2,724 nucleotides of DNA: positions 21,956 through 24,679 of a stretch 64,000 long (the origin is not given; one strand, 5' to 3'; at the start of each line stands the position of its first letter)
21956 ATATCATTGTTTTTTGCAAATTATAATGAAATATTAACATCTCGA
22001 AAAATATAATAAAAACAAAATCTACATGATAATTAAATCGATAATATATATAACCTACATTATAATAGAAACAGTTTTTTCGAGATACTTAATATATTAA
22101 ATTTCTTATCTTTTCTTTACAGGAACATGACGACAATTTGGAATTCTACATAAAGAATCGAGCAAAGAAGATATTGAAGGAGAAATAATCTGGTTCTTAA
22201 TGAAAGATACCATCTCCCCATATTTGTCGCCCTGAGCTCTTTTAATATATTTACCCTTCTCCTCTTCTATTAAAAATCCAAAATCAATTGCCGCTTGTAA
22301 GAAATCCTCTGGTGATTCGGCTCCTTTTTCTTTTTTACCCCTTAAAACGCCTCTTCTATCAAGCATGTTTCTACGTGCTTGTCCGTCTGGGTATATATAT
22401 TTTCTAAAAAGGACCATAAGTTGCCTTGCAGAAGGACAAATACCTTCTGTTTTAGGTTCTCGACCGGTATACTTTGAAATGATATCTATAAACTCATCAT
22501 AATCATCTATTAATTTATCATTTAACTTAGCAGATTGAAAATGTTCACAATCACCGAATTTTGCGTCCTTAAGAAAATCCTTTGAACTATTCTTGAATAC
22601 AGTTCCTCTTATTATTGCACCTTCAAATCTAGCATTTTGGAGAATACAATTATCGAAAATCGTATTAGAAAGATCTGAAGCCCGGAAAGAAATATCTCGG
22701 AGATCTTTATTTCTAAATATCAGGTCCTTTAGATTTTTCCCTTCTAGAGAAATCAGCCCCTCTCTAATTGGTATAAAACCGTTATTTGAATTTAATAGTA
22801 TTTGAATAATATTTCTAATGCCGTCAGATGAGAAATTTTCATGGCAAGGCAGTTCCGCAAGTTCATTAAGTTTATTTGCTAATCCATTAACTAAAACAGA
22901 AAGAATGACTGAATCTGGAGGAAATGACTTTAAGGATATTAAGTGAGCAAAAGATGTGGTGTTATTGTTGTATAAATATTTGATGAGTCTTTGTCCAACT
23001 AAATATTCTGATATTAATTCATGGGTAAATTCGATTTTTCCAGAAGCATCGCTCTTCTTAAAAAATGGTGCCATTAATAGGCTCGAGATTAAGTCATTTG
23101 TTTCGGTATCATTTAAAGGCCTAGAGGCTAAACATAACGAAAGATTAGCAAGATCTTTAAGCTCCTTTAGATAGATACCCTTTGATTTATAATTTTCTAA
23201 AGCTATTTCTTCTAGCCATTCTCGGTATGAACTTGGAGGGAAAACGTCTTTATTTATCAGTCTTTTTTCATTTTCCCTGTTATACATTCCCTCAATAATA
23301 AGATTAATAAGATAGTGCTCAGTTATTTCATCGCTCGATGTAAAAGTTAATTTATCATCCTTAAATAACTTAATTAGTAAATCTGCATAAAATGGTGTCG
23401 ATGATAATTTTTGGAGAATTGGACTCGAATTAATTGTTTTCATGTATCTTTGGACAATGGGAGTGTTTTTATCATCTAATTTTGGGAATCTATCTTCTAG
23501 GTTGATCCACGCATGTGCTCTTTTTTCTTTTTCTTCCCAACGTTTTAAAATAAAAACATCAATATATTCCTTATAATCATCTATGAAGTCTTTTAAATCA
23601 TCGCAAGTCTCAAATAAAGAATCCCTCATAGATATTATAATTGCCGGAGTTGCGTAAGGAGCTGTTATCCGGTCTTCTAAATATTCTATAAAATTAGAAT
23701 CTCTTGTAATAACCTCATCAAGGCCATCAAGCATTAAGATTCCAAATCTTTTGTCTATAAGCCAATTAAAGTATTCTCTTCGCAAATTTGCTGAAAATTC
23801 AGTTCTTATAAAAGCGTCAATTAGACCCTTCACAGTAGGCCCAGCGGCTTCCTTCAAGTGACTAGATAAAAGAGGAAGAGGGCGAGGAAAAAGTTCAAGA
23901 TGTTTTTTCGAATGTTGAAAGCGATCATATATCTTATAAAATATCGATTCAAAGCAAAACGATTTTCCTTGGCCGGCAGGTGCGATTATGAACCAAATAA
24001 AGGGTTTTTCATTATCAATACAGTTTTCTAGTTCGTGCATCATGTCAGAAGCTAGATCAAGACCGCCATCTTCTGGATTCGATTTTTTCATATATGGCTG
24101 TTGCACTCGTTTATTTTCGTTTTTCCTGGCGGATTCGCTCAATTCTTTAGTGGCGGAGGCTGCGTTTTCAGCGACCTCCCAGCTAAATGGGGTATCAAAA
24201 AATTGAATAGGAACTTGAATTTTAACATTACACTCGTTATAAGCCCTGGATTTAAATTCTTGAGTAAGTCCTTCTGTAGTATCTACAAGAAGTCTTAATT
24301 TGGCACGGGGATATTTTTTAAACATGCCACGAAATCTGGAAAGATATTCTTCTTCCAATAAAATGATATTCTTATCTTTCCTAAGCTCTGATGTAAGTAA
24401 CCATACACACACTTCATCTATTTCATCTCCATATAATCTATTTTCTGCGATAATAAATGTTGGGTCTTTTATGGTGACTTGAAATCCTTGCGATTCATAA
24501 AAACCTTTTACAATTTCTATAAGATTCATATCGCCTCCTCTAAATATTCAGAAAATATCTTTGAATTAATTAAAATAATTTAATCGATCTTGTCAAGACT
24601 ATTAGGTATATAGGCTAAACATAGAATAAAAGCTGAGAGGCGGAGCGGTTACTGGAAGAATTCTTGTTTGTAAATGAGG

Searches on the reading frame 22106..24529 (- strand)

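Call 84: search_protein_families(library=pfam, proteins=[window:22106-24529:-], max_evalue=0.001)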
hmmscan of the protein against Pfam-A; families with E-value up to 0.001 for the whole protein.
window:22106-24529:- (807 aa): 3 families
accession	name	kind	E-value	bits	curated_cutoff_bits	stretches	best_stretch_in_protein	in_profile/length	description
PF00805.28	Pentapeptide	-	7.8e-07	29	20.2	1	609-647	2-40/40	Pentapeptide repeats (8 copies)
PF13599.13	Pentapeptide_4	-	1.1e-06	29.1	38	1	599-662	12-72/78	Pentapeptide repeat region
PF13576.12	Pentapeptide_3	-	0.00017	22.2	27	1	605-638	6-42/48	Pentapeptide repeats (9 copies)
